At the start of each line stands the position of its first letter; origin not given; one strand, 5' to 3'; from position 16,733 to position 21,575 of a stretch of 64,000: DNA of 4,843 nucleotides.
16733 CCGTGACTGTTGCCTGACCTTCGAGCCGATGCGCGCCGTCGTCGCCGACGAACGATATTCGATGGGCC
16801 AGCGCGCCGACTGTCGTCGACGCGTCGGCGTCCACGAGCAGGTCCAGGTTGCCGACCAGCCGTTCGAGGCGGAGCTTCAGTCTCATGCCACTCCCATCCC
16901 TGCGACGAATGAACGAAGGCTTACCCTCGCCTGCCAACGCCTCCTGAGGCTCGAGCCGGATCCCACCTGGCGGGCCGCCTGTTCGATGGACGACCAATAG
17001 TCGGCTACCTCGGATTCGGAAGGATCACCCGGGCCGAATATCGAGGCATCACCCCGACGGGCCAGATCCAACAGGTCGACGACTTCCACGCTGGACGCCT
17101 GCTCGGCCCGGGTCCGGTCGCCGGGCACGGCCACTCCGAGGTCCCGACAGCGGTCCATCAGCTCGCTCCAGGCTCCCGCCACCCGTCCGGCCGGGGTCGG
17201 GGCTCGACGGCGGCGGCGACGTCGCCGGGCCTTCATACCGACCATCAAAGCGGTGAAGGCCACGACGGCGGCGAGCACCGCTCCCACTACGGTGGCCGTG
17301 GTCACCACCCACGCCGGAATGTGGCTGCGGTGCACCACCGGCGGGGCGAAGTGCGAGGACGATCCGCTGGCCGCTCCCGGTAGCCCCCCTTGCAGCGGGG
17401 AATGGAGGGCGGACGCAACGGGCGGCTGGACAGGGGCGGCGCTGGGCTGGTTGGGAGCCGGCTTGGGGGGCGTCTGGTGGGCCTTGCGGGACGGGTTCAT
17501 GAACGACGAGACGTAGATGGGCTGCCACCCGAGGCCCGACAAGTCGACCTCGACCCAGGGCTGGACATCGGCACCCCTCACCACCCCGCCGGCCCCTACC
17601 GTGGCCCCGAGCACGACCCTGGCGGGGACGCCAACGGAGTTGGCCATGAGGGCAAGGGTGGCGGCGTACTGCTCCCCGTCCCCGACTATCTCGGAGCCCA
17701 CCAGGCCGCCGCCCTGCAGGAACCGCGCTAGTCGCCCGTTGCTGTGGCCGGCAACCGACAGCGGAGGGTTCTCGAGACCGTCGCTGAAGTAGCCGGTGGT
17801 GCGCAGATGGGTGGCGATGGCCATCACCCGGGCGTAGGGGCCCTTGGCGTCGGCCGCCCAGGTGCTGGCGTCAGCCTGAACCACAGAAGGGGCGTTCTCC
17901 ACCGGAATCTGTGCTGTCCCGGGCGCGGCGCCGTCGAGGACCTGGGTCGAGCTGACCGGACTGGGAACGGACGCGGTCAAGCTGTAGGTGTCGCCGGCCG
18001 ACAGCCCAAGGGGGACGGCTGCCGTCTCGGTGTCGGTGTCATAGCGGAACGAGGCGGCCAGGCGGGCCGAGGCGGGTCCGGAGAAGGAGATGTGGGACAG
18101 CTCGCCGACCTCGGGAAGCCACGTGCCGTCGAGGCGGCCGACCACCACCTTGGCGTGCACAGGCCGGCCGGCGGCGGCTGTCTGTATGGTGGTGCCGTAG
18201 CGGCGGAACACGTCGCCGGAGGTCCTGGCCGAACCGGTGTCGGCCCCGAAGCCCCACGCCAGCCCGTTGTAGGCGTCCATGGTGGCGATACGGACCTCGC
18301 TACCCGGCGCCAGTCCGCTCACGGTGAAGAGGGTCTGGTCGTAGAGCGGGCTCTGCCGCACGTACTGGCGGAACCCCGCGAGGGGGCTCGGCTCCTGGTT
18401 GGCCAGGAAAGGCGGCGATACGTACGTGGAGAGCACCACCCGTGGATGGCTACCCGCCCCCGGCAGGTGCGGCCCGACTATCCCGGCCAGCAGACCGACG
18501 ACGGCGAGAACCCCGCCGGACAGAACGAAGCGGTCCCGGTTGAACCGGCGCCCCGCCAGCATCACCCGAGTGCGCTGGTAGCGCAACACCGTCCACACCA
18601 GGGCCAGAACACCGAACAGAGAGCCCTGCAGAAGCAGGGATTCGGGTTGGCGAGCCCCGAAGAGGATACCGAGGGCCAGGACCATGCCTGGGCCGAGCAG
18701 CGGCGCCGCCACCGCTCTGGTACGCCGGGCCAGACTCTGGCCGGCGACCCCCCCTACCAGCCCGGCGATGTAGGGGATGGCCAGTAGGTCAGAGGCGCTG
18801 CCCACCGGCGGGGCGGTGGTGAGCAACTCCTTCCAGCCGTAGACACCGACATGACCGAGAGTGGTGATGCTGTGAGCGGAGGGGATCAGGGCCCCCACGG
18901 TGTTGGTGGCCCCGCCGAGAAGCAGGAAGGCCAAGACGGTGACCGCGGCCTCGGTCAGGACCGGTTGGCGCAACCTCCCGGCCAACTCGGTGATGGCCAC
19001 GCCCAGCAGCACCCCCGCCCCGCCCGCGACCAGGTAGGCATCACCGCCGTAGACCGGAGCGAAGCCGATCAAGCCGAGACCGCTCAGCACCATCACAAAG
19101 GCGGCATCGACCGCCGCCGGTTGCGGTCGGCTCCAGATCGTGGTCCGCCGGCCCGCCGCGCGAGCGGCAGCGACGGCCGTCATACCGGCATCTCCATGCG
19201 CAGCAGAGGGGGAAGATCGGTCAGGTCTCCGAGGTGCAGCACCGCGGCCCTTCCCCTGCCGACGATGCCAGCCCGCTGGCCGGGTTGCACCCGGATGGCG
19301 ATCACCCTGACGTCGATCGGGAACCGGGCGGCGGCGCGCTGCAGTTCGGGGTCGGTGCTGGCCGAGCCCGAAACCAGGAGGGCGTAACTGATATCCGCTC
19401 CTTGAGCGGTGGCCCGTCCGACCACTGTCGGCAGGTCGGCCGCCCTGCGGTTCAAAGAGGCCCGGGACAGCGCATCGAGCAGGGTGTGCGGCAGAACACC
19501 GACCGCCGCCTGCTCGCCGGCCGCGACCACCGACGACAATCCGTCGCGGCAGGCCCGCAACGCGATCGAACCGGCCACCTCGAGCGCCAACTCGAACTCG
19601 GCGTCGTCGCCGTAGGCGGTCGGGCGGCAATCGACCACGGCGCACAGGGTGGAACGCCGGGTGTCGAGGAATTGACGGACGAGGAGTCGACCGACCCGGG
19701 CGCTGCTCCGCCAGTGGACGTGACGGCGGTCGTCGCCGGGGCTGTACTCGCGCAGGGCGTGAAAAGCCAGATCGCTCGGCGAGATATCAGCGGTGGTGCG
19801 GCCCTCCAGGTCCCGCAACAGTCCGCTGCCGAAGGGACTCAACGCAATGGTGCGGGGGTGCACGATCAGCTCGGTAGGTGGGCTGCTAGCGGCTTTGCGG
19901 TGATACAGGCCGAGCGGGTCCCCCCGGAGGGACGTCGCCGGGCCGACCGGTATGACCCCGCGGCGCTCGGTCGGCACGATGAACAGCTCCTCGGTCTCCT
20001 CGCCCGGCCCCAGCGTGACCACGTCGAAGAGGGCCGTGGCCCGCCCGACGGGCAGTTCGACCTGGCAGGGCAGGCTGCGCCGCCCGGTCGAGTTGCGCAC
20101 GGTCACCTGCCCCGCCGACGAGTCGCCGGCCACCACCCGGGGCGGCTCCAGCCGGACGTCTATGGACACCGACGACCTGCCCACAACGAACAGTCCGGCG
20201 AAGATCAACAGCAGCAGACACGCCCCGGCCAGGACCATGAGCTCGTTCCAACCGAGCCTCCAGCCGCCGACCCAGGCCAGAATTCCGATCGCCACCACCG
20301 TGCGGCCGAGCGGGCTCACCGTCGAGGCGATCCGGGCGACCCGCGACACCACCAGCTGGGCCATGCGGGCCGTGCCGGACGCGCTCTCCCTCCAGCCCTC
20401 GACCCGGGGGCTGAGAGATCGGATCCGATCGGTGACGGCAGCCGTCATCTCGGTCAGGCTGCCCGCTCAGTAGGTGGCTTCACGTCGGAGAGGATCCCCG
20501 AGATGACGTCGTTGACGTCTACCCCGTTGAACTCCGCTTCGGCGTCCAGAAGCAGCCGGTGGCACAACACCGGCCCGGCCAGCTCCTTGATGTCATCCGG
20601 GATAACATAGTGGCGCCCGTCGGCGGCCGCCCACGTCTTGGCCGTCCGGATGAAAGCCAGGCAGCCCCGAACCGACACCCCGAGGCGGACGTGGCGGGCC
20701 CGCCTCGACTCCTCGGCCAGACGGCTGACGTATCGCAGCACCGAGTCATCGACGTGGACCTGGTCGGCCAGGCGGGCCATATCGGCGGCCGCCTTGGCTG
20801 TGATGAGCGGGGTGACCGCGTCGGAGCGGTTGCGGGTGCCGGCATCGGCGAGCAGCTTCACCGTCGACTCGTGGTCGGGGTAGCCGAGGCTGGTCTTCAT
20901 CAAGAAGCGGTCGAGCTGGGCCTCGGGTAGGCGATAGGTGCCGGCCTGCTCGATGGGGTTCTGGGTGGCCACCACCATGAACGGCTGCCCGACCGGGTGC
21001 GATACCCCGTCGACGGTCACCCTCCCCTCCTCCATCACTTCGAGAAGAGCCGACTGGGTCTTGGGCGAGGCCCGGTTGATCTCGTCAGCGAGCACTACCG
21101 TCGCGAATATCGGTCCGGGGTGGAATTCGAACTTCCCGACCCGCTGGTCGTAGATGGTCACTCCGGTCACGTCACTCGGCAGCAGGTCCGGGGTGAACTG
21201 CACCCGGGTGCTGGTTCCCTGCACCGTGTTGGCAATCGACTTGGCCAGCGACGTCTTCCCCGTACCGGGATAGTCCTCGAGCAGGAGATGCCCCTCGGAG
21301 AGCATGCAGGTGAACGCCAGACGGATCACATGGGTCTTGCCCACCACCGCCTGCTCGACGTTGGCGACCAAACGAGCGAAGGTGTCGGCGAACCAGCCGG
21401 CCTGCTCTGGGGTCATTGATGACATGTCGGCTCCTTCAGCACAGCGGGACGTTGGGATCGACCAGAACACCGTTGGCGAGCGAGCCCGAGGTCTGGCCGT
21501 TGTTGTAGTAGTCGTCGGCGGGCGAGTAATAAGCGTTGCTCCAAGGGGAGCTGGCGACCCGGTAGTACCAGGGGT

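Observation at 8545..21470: T7SS-like EssC + WXG100 genes translationally fused into a MoxR-DUF58-transglutaminase-like operon, with no recognisable canonical T7SS membrane components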

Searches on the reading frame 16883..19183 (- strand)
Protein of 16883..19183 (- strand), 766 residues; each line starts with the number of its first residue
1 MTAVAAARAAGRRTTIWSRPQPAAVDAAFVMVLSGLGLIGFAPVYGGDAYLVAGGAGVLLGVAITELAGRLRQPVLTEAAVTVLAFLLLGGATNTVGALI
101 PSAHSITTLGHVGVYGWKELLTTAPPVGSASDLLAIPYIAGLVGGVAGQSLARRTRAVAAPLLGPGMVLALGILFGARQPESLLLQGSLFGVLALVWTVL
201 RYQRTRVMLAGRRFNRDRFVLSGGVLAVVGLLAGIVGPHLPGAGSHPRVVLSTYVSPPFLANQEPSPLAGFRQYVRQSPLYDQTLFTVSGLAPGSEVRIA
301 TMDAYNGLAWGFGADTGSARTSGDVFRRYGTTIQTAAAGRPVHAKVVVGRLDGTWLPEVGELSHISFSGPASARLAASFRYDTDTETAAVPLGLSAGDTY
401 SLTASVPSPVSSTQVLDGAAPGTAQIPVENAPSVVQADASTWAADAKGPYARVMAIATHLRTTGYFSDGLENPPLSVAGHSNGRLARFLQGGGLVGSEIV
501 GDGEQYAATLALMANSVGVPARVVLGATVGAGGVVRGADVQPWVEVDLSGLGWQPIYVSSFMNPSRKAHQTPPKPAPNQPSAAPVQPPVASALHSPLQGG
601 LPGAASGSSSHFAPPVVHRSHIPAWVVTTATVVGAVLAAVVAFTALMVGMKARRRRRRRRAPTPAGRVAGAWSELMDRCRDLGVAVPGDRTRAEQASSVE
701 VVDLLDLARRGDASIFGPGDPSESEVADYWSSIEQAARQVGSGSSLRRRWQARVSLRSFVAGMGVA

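Call 3: search_protein_families(library=pfam, proteins=[window:16883-19183:-], max_evalue=0.01)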
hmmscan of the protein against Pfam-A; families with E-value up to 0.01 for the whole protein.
window:16883-19183:- (766 aa): 2 families
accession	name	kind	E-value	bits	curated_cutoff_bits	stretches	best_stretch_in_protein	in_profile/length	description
PF01841.26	Transglut_core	-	2e-10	41.3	23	1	444-556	9-106/108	Transglutaminase-like superfamily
PF11992.13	TgpA_N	-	0.0002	20.9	30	1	34-409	3-331/333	TgpA N-terminal domain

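Call 6: search_protein_families(library=ncbifam, proteins=[window:16883-19183:-], max_evalue=0.01)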
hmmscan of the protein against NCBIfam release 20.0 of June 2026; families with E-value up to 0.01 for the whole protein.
window:16883-19183:- (766 aa): 0 families

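Call 86: search_protein_families(library=padloc, proteins=[window:16883-19183:-], max_evalue=0.001)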
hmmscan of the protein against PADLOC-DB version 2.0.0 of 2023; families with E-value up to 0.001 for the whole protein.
window:16883-19183:- (766 aa): 0 families

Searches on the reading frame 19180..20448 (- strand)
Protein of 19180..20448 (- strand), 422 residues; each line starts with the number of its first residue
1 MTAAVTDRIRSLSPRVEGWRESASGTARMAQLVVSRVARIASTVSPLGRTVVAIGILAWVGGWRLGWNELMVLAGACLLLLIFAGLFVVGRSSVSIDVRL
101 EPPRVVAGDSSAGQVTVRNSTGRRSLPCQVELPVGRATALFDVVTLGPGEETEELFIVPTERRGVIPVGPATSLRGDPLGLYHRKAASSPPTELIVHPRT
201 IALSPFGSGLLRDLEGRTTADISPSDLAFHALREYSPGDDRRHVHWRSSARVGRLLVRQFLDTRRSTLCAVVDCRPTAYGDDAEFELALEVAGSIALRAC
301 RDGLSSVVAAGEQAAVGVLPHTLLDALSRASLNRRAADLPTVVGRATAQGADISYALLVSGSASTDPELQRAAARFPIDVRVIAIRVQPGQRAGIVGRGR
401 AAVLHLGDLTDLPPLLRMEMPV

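Call 3: search_protein_families(library=pfam, proteins=[window:19180-20448:-], max_evalue=0.01)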
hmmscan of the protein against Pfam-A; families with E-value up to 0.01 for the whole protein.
window:19180-20448:- (422 aa): 1 family
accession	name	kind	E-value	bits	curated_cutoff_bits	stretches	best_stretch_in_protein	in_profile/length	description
PF01882.25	DUF58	-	1.3e-10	41.3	23.4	1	232-388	2-169/216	Protein of unknown function DUF58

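Call 6: search_protein_families(library=ncbifam, proteins=[window:19180-20448:-], max_evalue=0.01)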
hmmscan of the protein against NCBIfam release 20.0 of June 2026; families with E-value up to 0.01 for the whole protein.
window:19180-20448:- (422 aa): 0 families

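Call 86: search_protein_families(library=padloc, proteins=[window:19180-20448:-], max_evalue=0.001)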
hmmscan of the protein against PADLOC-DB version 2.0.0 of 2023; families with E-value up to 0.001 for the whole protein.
window:19180-20448:- (422 aa): 0 families

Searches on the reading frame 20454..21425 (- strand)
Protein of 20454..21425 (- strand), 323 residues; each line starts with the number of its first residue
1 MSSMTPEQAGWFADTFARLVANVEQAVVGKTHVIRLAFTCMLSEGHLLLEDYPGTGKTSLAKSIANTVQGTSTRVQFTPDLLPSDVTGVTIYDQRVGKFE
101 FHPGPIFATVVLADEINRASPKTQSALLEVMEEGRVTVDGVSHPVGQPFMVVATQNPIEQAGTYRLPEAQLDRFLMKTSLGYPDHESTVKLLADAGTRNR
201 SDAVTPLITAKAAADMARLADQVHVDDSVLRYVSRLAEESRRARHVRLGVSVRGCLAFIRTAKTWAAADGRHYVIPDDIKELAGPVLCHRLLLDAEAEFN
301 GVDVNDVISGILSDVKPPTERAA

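Call 3: search_protein_families(library=pfam, proteins=[window:20454-21425:-], max_evalue=0.01)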
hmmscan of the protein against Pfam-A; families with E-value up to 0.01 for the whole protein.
window:20454-21425:- (323 aa): 10 families
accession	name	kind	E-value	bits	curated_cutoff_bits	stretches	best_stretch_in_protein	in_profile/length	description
PF07726.17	AAA_3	-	3e-61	205.5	27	1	46-176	1-131/131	ATPase family associated with various cellular activities (AAA)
PF17863.7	AAA_lid_2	-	1.7e-21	76.2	22.7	1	239-309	2-72/74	AAA lid domain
PF07728.20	AAA_5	-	2.1e-14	54.1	22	1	47-174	2-139/139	AAA domain (dynein-related subfamily)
PF20030.5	bpMoxR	-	3.6e-10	39.7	27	1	19-200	6-186/205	MoxR domain in the MoxR-vWA-beta-propeller ternary systems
PF00004.35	AAA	-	3.2e-06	28.1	21.2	1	52-174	6-123/131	ATPase family associated with various cellular activities (AAA)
PF07724.20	AAA_2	-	8.9e-06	26.3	27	1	45-137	4-105/166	AAA domain (Cdc48 subfamily)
PF00493.29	MCM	-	2e-05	24.2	23.3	1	41-158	54-174/224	MCM P-loop domain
PF00158.32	Sigma54_activat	-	6e-05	23.2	20.2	1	36-156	14-143/168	Sigma-54 interaction domain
PF01078.27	Mg_chelatase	-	0.00052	19.9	20.3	0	26-66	4-44/207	Magnesium chelatase, subunit ChlI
PF05496.18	RuvB_N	-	0.0013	19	27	0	44-136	33-113/159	Holliday junction DNA helicase RuvB P-loop domain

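Call 6: search_protein_families(library=ncbifam, proteins=[window:20454-21425:-], max_evalue=0.01)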
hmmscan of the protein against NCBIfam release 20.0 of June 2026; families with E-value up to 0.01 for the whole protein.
window:20454-21425:- (323 aa): 15 families
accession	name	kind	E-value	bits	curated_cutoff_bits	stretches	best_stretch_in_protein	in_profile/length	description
TIGR02031.1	BchD-ChlD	equivalog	2.8e-12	46.2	499.55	1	109-297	93-277/608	magnesium chelatase ATPase subunit D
TIGR02442.1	Cob-chelat-sub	hypoth_equivalog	4.3e-11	42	779.45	1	110-292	130-311/641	putative cobaltochelatase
TIGR02640.1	gas_vesic_GvpN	equivalog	2.2e-09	37.2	266.8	1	112-201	110-203/262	gas vesicle protein GvpN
NF047784.1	MadB_ATPase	equivalog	9.2e-07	28.3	475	1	109-195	140-221/298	MadB family AAA-type ATPase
NF001679.0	PRK00440.1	equivalog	2.5e-06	26.8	303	1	45-133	40-129/322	replication factor C small subunit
TIGR02030.1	BchI-ChlI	equivalog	2.7e-06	26.8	466.95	1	111-298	135-321/337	magnesium chelatase ATPase subunit I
NF009943.0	PRK13406.1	equivalog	5.7e-06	25.1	571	1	110-291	96-255/585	magnesium chelatase subunit D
NF009883.0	PRK13341.1-4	equivalog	8.5e-06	23.9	668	1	25-150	37-153/729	AAA family ATPase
TIGR00635.1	ruvB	equivalog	0.00015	20.9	299.05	1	45-137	31-111/305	Holliday junction branch migration DNA helicase RuvB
NF009881.0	PRK13341.1-2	equivalog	0.0004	18.4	651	1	27-141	36-143/736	AAA family ATPase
NF000868.0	PRK00080.1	equivalog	0.0007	18.6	282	1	45-135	52-130/330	Holliday junction branch migration DNA helicase RuvB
NF008485.2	PRK11388.1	equivalog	0.00074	17.9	551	1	26-140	337-456/643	dihydroxyacetone kinase operon transcriptional regulator DhaR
TIGR01243.1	CDC48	subfamily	0.0042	15.5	802.65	1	47-192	215-355/733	CDC48 family AAA ATPase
NF050807.1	TransRegFlbDCaul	equivalog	0.0043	15.9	750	0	32-156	129-261/454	sigma-54-dependent transcriptional regulator FlbD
NF041906.1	V4R_TF_MobR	exception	0.0058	15.2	999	1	47-156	258-376/544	phenol degradation transcriptional regulator MobR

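Call 38: list_cluster_members(proteins=[P0001, window:20454-21425:-, window:16883-19183:-, window:12104-12385:-, window:10381-11982:-, window:59110-60648:-])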
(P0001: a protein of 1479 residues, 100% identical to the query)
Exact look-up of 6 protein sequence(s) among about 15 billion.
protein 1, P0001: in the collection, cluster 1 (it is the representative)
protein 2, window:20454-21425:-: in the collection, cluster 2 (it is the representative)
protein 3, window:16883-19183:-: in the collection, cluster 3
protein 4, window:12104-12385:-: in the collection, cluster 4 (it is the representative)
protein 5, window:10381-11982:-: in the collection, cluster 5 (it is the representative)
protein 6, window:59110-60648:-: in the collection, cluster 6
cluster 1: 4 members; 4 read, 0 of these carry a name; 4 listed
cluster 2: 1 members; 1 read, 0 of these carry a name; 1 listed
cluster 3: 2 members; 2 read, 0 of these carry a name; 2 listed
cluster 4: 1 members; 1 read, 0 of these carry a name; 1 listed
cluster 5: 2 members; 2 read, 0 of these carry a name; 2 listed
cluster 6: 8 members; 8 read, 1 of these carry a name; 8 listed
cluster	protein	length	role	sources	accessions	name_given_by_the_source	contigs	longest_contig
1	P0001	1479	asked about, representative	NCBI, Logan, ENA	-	-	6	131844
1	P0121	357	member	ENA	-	-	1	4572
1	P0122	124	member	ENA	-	-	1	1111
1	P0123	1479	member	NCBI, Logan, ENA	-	-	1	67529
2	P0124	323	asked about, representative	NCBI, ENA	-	-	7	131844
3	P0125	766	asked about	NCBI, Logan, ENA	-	-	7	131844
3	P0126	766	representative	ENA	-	-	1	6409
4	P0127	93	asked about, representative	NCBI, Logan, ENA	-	-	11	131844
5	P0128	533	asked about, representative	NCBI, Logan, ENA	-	-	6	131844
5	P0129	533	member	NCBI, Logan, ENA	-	-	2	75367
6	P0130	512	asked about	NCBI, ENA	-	-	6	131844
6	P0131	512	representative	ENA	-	-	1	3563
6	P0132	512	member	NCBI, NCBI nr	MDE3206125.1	MAG: AMP-binding protein [Acidobacteriota bacterium] | AMP-binding protein [Acidobacteriota bacterium]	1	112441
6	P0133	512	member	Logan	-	-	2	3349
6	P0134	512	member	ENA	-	-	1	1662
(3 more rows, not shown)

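Call 86: search_protein_families(library=padloc, proteins=[window:20454-21425:-], max_evalue=0.001)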
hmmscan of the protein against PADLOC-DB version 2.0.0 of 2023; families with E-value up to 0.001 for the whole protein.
window:20454-21425:- (323 aa): 2 families
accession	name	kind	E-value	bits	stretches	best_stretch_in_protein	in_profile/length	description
PDLC00915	TRIP13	-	2.1e-05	22.1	1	24-72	43-91/302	TRIP13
PDLC03838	DolB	-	0.00078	16.8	0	53-78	175-200/375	-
